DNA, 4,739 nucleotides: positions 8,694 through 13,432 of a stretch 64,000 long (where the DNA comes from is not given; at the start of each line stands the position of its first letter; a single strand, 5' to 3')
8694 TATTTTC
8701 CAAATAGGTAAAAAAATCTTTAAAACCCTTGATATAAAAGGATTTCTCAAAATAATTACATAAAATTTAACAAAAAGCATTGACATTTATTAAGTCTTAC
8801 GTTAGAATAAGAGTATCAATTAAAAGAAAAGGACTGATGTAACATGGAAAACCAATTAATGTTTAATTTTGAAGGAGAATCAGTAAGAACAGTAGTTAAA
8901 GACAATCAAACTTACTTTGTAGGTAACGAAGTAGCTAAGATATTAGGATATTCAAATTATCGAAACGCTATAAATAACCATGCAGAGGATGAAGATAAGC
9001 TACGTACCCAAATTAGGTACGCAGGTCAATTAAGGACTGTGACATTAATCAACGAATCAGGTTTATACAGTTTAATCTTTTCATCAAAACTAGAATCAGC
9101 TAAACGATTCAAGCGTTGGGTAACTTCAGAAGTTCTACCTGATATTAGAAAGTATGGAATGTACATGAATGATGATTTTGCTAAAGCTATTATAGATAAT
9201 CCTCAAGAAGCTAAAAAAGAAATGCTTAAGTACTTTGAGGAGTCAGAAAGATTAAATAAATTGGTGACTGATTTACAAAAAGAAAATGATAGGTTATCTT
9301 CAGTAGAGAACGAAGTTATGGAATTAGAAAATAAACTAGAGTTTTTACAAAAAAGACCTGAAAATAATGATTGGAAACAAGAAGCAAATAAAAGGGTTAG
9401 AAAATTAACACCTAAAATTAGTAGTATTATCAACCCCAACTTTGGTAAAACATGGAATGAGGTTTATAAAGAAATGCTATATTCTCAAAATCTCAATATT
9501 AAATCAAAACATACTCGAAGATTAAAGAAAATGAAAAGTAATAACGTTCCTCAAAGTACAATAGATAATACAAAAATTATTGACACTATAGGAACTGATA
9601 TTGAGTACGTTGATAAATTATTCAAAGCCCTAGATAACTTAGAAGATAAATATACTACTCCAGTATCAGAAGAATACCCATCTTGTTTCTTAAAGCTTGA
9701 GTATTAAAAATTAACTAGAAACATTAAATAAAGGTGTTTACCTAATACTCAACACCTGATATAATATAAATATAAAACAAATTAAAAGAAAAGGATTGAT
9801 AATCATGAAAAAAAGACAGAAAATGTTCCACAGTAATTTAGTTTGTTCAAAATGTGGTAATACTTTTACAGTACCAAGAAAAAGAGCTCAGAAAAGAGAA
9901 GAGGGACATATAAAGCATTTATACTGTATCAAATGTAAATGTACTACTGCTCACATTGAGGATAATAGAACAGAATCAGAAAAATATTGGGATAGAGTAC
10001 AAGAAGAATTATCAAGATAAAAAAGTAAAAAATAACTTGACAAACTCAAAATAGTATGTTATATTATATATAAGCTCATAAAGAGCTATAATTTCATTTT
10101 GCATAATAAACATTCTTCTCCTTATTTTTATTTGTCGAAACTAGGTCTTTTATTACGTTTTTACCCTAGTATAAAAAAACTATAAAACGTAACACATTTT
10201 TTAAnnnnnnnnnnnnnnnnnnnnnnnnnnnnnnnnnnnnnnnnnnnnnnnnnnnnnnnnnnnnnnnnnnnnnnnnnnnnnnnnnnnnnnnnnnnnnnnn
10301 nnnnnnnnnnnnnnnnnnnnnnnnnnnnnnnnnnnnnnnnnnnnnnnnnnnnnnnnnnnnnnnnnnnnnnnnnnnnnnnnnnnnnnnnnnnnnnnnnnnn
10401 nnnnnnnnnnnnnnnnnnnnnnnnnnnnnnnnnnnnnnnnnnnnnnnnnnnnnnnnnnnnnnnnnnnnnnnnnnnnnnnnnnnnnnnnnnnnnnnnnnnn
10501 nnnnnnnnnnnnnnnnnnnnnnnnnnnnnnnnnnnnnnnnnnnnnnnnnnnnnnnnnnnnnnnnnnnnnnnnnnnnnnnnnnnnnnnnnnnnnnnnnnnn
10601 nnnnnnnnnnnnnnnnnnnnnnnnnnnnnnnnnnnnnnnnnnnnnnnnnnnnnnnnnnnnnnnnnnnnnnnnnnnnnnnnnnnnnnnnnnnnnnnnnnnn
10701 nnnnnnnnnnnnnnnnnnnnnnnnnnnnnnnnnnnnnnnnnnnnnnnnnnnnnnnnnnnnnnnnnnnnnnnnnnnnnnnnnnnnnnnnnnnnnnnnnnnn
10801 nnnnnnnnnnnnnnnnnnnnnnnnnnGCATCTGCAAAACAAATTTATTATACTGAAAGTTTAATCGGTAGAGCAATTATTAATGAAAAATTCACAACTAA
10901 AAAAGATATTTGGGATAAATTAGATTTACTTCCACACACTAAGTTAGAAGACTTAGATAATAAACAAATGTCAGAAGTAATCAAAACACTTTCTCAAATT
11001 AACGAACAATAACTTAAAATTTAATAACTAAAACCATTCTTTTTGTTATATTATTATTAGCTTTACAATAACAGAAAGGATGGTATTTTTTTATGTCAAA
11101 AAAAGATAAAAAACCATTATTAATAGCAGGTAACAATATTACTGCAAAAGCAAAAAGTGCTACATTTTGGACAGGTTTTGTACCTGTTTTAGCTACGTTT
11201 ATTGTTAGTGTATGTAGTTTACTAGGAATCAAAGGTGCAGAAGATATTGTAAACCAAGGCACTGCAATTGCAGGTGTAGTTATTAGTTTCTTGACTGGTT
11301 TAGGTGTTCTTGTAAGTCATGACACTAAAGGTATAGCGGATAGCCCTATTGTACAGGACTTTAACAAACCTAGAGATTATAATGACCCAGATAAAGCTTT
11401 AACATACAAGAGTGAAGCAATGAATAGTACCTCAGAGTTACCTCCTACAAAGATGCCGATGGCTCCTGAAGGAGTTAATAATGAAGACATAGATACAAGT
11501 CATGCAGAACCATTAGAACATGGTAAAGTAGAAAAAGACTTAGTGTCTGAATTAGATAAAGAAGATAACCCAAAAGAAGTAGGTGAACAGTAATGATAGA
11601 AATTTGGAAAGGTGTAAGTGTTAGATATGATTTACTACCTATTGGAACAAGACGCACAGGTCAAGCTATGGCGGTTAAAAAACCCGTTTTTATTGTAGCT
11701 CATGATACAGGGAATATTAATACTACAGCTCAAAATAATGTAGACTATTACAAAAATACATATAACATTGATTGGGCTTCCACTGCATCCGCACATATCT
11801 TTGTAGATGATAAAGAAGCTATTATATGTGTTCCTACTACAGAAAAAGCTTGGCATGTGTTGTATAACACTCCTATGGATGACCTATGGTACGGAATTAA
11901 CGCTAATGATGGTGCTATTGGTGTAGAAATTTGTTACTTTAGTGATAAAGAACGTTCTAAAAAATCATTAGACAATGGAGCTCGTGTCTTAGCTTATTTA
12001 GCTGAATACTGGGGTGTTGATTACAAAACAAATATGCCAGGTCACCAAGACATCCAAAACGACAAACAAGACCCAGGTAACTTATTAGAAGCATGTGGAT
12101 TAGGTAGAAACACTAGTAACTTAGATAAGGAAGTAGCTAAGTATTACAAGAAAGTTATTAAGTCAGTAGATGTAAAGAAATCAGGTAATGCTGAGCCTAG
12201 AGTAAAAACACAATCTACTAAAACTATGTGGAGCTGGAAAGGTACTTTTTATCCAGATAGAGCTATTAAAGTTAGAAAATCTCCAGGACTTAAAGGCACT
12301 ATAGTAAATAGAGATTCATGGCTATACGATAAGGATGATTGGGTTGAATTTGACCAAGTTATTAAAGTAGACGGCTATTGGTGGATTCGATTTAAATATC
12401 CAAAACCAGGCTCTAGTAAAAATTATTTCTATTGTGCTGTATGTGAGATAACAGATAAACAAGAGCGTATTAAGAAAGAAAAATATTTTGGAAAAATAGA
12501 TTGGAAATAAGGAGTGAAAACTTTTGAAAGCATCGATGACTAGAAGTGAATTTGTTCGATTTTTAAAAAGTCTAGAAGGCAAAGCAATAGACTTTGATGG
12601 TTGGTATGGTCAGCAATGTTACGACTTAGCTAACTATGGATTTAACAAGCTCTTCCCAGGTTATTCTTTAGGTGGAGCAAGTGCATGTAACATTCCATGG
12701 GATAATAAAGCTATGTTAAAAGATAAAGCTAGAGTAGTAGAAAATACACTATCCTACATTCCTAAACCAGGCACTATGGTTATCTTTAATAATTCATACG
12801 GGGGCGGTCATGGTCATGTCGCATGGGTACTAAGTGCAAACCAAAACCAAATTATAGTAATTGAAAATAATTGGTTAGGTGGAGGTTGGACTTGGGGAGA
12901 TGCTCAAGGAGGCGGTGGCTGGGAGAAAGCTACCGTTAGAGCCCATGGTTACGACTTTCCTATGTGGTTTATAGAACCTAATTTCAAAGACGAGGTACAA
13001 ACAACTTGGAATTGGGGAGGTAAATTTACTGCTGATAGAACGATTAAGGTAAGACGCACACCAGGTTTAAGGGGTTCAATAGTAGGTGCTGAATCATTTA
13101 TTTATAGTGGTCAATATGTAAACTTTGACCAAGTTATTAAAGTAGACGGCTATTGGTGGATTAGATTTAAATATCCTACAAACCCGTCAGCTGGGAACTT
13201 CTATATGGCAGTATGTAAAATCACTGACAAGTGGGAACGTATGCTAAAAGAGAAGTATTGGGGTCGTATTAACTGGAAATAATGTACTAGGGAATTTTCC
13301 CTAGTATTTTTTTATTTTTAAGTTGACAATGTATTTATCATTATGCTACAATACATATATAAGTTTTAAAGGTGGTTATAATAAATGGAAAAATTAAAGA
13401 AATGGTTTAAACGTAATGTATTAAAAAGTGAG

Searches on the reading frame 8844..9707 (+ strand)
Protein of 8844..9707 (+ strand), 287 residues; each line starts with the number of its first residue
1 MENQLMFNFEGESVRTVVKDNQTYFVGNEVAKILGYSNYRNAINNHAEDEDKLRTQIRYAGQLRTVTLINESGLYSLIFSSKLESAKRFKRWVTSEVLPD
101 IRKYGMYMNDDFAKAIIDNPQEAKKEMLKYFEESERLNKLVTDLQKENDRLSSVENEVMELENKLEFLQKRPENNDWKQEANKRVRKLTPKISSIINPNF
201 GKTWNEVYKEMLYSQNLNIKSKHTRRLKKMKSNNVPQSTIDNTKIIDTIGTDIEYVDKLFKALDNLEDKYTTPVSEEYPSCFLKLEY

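Call 76: search_protein_families(library=phrogs, proteins=[window:8844-9707:+], max_evalue=1e-10)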
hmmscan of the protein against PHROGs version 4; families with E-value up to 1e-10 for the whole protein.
window:8844-9707:+ (287 aa): 13 families
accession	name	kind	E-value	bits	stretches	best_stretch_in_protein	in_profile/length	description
phrog_29176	-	unknown function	2.5e-125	416.2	1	106-287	1-182/182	-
phrog_130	-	transcription regulation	1.2e-49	170.7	1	2-170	158-297/480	anti-repressor Ant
phrog_2899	-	transcription regulation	1.1e-41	144.2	1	3-159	6-159/263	anti-repressor Ant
phrog_463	-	transcription regulation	8.4e-40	137.9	1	1-235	2-229/250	anti-repressor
phrog_2977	-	transcription regulation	8.6e-33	114.2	1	1-84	61-148/150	anti-repressor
phrog_7940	-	unknown function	6.2e-32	112.1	1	1-110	1-110/252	-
phrog_2593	-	transcription regulation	3.8e-30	106.5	1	5-190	23-218/255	anti-repressor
phrog_25722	-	unknown function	2.5e-29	103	1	1-109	1-110/150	-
phrog_2011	-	transcription regulation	1.1e-26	95.2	1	1-111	1-120/275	anti-repressor Ant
phrog_245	-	transcription regulation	3.2e-26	93.6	1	4-233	41-291/319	anti-repressor Ant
phrog_5060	-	transcription regulation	7.4e-26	92.5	1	4-142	7-158/224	anti-repressor Ant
phrog_373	-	transcription regulation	1.2e-25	91.7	1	1-247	76-302/373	anti-repressor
phrog_9976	-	transcription regulation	4.7e-20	73.2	1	8-134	5-127/188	anti-repressor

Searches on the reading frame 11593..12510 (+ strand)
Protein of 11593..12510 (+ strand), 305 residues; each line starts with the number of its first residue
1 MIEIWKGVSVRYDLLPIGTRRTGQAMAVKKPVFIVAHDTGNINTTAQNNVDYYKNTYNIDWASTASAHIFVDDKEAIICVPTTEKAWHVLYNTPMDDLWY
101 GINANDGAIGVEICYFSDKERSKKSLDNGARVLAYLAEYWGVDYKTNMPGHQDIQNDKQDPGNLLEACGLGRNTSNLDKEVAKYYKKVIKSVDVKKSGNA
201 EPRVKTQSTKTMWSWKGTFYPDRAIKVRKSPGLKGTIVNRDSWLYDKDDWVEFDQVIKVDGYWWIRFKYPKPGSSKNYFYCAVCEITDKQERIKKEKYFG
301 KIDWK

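Call 76: search_protein_families(library=phrogs, proteins=[window:11593-12510:+], max_evalue=1e-10)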
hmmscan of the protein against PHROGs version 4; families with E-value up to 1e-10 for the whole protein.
window:11593-12510:+ (305 aa): 10 families
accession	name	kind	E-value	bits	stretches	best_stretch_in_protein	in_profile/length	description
phrog_833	-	lysis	4.8e-80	270.4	1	1-302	2-293/294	endolysin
phrog_12367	-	lysis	1.4e-38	134.1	1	201-305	151-252/252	endolysin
phrog_489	-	lysis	6.6e-28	98.7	1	176-305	332-459/459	endolysin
phrog_9611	-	lysis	1.1e-22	81.8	1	24-197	16-180/246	endolysin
phrog_1794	-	lysis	1.5e-22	81.4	1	28-261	53-252/336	amidase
phrog_1493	-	lysis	5.5e-22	79.5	1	25-239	28-251/394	endolysin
phrog_3088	-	lysis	2.1e-21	77.8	1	26-228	19-200/248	amidase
phrog_2338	-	lysis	6.1e-19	69.6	1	27-271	24-265/346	endolysin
phrog_670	-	lysis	1.5e-15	58.1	1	29-224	111-272/596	endolysin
phrog_5182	-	lysis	4.3e-11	44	1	26-208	30-218/321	endolysin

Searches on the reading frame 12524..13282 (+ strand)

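Call 76: search_protein_families(library=phrogs, proteins=[window:12524-13282:+], max_evalue=1e-10)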
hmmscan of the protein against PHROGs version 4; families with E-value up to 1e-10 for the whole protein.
window:12524-13282:+ (252 aa): 9 families
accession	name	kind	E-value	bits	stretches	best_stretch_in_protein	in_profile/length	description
phrog_12367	-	lysis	4.2e-170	564.9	1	1-252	1-252/252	endolysin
phrog_489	-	lysis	1.9e-66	225.8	2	5-159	3-147/459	endolysin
phrog_8781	-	lysis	6.5e-48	164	1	4-161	3-160/178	endolysin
phrog_635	-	lysis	3.1e-45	156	1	2-160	2-149/463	endolysin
phrog_7887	-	lysis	1.5e-43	150.2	1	6-160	3-146/238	endolysin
phrog_759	-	other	1.9e-14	54.3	1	6-161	12-152/625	tail associated cell-wall hydrolase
phrog_1309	-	lysis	1.5e-13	52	1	9-248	171-408/410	endolysin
phrog_36345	-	unknown function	3.4e-11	43.8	0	1-29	1-29/38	-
phrog_833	-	lysis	7.3e-11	43.3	0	159-249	204-293/294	endolysin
